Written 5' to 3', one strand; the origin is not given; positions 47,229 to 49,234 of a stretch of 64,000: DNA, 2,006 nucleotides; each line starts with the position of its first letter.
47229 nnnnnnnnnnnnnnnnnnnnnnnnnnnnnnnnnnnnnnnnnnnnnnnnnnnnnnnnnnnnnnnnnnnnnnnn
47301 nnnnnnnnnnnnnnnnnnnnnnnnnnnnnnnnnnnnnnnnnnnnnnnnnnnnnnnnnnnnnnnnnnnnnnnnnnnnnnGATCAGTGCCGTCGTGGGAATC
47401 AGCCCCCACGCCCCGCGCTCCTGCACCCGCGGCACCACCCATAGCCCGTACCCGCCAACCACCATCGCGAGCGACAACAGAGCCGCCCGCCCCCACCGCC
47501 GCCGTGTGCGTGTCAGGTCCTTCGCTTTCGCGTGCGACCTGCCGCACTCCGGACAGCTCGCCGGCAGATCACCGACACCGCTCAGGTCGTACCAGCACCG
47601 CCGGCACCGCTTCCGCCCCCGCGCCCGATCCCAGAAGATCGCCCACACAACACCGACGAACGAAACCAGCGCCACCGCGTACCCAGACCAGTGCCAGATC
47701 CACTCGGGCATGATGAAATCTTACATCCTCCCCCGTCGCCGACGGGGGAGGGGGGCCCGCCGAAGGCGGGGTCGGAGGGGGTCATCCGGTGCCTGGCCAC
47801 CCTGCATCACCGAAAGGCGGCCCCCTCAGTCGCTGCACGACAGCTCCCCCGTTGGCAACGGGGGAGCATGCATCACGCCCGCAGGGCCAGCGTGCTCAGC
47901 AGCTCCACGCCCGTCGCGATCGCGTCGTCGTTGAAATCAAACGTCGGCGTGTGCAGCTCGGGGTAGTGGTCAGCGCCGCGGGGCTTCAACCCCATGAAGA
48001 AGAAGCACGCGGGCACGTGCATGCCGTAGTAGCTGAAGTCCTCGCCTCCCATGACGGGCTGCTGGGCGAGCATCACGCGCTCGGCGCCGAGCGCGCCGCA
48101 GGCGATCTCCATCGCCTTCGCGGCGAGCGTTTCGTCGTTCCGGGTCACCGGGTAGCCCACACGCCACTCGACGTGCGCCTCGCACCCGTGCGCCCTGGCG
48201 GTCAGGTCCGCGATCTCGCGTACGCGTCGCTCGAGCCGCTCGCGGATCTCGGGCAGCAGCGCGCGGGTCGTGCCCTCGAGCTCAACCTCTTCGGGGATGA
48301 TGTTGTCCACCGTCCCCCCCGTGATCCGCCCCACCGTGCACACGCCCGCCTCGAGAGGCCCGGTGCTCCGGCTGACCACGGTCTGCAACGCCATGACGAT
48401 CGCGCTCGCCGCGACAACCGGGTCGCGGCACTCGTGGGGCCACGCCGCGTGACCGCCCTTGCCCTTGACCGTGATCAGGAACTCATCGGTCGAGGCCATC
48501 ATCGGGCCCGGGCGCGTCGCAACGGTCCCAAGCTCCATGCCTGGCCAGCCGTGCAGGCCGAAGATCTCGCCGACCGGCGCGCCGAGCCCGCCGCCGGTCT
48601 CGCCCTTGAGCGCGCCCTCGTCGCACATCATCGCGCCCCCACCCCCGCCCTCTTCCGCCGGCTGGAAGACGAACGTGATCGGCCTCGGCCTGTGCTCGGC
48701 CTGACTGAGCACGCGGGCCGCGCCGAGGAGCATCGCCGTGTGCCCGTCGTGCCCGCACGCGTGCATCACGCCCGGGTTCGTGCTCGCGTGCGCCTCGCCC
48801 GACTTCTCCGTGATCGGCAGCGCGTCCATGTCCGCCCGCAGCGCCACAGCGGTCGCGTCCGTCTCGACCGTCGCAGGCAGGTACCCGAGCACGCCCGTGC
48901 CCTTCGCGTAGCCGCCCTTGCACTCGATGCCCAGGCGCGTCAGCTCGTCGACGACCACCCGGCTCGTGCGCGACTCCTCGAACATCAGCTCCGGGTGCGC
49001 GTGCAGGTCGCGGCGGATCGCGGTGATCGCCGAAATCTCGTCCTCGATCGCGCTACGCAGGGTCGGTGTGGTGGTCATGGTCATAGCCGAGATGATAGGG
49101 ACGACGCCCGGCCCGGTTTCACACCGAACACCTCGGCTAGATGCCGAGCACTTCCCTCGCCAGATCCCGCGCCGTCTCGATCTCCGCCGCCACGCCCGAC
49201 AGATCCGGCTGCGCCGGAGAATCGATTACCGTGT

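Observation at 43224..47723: Head-to-tail array of four membrane proteins with a near-identical TM-zinc ribbon-TM N-terminal module and swapped C-terminal domains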

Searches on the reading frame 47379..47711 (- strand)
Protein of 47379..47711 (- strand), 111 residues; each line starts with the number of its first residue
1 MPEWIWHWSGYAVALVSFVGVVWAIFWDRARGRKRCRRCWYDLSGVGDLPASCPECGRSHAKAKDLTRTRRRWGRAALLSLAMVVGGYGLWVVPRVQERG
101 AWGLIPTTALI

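Call 18: find_related_loci(query=A2, collection=genome_contigs, flank=10000)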
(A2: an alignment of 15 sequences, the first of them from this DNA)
Query A2 (111 aa) in genome_contigs; peptide patterns used: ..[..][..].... (x = any residue, [..] = any of these).
386 stretches matched a pattern; 330 encode a relative of the query (tblastn E <= 1e-3); the best 80 are kept; 78 distinct loci.
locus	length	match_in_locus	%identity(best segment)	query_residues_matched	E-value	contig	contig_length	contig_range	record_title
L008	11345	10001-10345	77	1-111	6e-49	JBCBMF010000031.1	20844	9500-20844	MAG: Planctomycetota bacterium isolate J06629_3 NODE_31_length_20844_cov_6.714547, whole genome shotgun sequence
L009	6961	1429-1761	86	1-111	9e-47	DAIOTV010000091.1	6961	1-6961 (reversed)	MAG TPA_asm: Phycisphaerales bacterium isolate CTOTU7352 NODE_16736_length_6961_cov_4.814799, whole genome shotgun seque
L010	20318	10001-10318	74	1-106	1e-45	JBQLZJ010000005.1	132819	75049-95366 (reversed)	MAG: Phycisphaerales bacterium isolate bin_4 contig_5, whole genome shotgun sequence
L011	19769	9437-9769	76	1-111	3e-49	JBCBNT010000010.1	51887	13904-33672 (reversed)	MAG: Planctomycetota bacterium isolate J06632_14 k141_324536_length_51887_cov_27.0000, whole genome shotgun sequence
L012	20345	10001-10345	75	1-111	7e-43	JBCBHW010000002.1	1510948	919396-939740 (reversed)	MAG: Planctomycetota bacterium isolate J06621_18 NODE_2_length_1510948_cov_17.559069, whole genome shotgun sequence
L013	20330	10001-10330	54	1-110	5e-38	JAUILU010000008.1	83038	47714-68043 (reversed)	MAG: Phycisphaerae bacterium isolate Co_bin.58 NODE_2562_length_83038_cov_2.944326, whole genome shotgun sequence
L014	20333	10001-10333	58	1-111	2e-36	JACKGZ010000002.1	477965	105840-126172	MAG: Phycisphaera sp. isolate HK-STAS-PLAN-4 HK-STAS-PLAN-4_2, whole genome shotgun sequence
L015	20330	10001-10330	54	1-111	2e-36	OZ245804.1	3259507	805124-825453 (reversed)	MAG: Phycisphaerales bacterium isolate 99f8f486-8ed8-42d8-8706-476b801446f7 genome assembly, chromosome: 1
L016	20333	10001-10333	54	1-111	9e-39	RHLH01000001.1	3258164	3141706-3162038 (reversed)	MAG: Phycisphaera sp. isolate Bin4 scaffold1, whole genome shotgun sequence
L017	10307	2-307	57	9-110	3e-30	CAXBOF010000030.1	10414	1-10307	MAG TPA_asm: uncultured Phycisphaera sp. isolate ERR2762174_binner12_Refined_23 genome assembly, contig: ERZ3421541.5116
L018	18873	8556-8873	48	3-111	4e-25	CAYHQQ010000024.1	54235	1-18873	MAG TPA_asm: uncultured Phycisphaeraceae bacterium isolate ERP119705_co14_540 genome assembly, contig: NODE_308_length_5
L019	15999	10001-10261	50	22-111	6e-24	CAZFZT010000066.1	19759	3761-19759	MAG TPA_asm: uncultured Isosphaeraceae bacterium isolate SRP193661_co2_124 genome assembly, contig: NODE_2445_length_197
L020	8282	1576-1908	42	3-111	1e-22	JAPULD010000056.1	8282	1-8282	MAG: Planctomycetota bacterium isolate KW1-S15_97 KW1-S15_97_cg56, whole genome shotgun sequence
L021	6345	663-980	45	3-111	2e-22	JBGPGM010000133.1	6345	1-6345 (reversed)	MAG: Phycisphaerae bacterium isolate OBJ_0618_7090110_42 k141_8327225_length_6345_cov_13.3901, whole genome shotgun sequ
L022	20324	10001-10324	40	3-111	2e-22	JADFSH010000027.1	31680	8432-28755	MAG: Planctomycetota bacterium isolate B90T1L10 B90T1L10_NODE1640, whole genome shotgun sequence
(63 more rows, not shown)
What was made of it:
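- There are 330 confirmed genomic stretches; the 78 loci listed are nearly all Phycisphaerae MAGs (call 18).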

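Call 22: search_protein_representatives(alignment_id=A2)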
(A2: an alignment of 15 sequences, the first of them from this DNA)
Query: 15 sequences, 112 profile positions. Proteins with E-value up to 0.001 (for the whole library): 4475; up to 1e-10: 2134; up to 1e-30: 106. The best 150 are listed.
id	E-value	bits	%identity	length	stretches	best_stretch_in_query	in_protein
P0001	7.2e-53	193.2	-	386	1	1-112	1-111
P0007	7.9e-53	193.1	-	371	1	1-111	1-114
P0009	3.1e-52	191.2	-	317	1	1-112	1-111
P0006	4.0e-52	190.8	-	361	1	1-111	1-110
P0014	8.3e-52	189.8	-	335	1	1-112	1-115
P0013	4.2e-51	187.5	-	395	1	1-111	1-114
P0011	1.3e-50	185.9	-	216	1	1-111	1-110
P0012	1.8e-50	185.5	-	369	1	1-111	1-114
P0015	6.8e-49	180.4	-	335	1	1-111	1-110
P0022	1.3e-46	173.1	-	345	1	1-112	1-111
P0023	1.1e-45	170.1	-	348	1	1-111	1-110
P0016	2.0e-45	169.3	-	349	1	1-112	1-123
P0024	4.3e-45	168.2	-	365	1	1-111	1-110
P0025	4.7e-44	164.8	-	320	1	1-112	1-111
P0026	3.2e-41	155.7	-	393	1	1-112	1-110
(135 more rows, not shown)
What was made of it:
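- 4,475 clusters at E<=1e-3 and 2,134 at E<=1e-10 (call 22).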

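Call 59: search_solved_structures(query=A2, max_evalue=1)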
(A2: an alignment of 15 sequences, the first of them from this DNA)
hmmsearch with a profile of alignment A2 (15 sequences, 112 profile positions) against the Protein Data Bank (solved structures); distinct sequences matched with E-value up to 1: 80 (the best 60 are shown).
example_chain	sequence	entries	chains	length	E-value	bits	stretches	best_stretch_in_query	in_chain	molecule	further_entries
2i13_A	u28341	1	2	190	1.7e-20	76.1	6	47-73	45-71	Aart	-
1mey_C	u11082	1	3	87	1.9e-12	50.1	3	47-74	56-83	CONSENSUS ZINC FINGER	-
5v3m_C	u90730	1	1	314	8.4e-11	44.8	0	46-73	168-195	Zinc finger protein 568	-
5wjq_D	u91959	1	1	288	2.6e-10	43.3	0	46-73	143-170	Zinc finger protein 568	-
5v3j_E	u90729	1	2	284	1e-09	41.3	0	46-73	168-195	Zinc finger protein 568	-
5egb_A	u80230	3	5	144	8.3e-07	32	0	46-73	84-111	Histone-lysine N-methyltransferase PRDM9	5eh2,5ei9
5v3g_D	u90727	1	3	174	6.6e-06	29.1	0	46-73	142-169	PR domain zinc finger protein 9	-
6ml2_A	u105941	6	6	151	0.00024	24.1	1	35-68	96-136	Zinc finger and BTB domain-containing protein 24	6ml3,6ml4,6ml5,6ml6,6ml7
2cot_A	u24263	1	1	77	0.00087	22.2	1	52-74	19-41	Zinc finger protein 435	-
2yu8_A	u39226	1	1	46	0.0026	20.7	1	45-73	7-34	Zinc finger protein 347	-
2ytd_A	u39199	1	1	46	0.0058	19.6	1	45-73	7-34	Zinc finger protein 473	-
1x6e_A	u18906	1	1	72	0.007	19.3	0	47-72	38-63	Zinc finger protein 24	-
2yts_A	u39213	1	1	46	0.0086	19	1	45-73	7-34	Zinc finger protein 484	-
36rp_P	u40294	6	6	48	0.015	18.3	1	33-60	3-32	DNA-directed RNA polymerase subunit Rpo12 | DNA-directed RNA polymerase subunit P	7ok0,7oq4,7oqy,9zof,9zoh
2yti_A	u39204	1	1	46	0.031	17.2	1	45-71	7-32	Zinc finger protein 347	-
6ydh_A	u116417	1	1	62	0.063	16.3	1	31-69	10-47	DUF1610 domain-containing protein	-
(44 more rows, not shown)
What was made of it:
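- On C4 zinc ribbon (structural class): There are weak PDB hits to Rpo12 (call 59).
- Tried and rejected: I rejected these as a local CPECG...L..RT coincidence multiplied over repeated fingers (call 59).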

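Call 61: find_related_loci(query=A6, collection=metagenome_contigs, flank=6000)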
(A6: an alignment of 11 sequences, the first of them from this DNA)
Query A6 (111 aa) in metagenome_contigs; peptide patterns used: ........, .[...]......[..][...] (x = any residue, [..] = any of these).
326 stretches matched a pattern; 29 encode a relative of the query (tblastn E <= 1e-3); 29 distinct loci.
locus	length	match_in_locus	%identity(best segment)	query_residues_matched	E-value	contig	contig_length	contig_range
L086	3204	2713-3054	73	1-110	3e-44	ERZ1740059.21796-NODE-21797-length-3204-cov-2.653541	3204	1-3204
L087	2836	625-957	77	1-111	1e-41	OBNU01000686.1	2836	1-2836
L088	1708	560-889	55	1-110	9e-42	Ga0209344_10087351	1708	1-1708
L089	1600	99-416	60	1-106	5e-38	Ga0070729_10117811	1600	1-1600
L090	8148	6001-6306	46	15-111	1e-19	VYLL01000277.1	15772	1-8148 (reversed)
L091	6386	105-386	43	25-111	1e-17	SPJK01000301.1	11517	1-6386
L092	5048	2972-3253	43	25-111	4e-17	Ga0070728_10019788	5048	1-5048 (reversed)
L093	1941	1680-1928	45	1-73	1e-15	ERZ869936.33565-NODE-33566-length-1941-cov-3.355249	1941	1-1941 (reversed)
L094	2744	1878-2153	42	27-111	3e-14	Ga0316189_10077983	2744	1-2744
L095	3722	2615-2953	33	4-111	3e-14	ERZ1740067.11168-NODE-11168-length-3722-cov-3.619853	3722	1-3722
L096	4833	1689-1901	45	5-71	3e-14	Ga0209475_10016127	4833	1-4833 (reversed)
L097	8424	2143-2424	42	25-111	2e-15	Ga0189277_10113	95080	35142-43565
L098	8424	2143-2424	42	25-111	2e-15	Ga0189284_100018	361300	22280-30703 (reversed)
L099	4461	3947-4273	41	15-111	2e-13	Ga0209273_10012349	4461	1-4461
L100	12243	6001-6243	38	4-85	5e-11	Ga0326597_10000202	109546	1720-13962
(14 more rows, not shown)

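Call 74: find_related_loci(query=A2, collection=viral_contigs, flank=5000)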
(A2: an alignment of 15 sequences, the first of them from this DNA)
Query A2 (111 aa) in viral_contigs; peptide patterns used: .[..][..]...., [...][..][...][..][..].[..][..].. (x = any residue, [..] = any of these).
30 stretches matched a pattern, but none encodes a relative of the query by tblastn (E <= 1e-3).
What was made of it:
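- No relatives in IMG/VR viral contigs (call 74).
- Tried and rejected: The viral contig scan found no relatives (call 74).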

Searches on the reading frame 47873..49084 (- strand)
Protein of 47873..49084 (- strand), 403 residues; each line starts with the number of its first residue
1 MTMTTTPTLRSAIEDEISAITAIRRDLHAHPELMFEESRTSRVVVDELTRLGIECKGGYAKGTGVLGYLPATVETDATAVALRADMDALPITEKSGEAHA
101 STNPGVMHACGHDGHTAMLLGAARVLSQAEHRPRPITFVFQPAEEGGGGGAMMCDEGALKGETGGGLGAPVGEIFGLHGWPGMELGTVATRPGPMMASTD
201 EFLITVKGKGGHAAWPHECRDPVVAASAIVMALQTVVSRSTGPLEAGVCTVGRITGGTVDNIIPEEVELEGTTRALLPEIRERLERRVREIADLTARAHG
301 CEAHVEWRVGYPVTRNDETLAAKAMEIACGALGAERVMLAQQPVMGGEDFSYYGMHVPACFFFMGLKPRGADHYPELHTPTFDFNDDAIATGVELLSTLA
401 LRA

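Call 4: search_protein_families(library=pfam, proteins=[window:47873-49084:-], max_evalue=1)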
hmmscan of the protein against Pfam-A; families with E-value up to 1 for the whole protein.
window:47873-49084:- (403 aa): 3 families
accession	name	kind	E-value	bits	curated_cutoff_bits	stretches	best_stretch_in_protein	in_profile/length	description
PF01546.33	Peptidase_M20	-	3.3e-42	145.2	24.6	1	81-401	1-205/206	Peptidase family M20/M25/M40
PF07687.19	M20_dimer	-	3.4e-10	40.3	21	1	202-294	9-101/107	Peptidase dimerisation domain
PF20182.3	DUF6545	-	0.029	15.2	24.4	1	266-329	25-98/136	Family of unknown function (DUF6545)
